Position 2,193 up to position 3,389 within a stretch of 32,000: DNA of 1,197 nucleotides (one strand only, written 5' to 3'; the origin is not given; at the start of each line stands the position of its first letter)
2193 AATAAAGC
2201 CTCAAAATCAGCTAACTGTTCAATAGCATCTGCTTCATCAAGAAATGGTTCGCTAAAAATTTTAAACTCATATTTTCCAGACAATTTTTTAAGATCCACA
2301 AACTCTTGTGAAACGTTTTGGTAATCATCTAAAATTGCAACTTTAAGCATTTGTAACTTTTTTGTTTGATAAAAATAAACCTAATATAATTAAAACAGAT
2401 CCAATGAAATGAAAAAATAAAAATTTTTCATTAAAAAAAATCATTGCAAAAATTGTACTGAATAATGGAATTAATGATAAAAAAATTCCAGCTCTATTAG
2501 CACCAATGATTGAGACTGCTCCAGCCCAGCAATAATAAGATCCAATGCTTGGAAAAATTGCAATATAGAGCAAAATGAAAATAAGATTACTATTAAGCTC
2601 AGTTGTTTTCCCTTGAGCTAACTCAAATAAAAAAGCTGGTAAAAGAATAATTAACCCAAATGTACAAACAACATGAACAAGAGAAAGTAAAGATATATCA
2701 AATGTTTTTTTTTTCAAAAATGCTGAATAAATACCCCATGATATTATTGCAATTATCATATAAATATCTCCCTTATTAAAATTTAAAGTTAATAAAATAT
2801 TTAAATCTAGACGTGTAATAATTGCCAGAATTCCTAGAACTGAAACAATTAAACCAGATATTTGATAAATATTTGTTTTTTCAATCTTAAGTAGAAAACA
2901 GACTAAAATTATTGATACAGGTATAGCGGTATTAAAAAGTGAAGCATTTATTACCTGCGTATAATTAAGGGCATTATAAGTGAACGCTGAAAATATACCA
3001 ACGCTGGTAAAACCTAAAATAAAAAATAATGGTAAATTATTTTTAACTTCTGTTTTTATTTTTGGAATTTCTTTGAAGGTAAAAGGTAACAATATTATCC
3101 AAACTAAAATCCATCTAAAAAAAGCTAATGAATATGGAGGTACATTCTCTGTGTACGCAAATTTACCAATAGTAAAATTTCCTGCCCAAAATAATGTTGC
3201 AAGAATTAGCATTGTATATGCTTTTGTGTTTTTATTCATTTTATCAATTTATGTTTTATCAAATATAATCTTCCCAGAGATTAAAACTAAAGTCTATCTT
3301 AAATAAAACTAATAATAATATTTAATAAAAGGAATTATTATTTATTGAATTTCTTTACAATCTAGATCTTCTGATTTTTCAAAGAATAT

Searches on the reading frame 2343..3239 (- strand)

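Call 35: search_protein_families(library=pfam, proteins=[window:2343-3239:-], max_evalue=0.001)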
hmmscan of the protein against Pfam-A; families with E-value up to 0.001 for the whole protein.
window:2343-3239:- (298 aa): 1 family
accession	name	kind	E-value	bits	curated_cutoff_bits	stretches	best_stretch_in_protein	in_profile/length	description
PF00892.27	EamA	-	1.8e-42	145.2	28.2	2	156-291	2-133/135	EamA-like transporter family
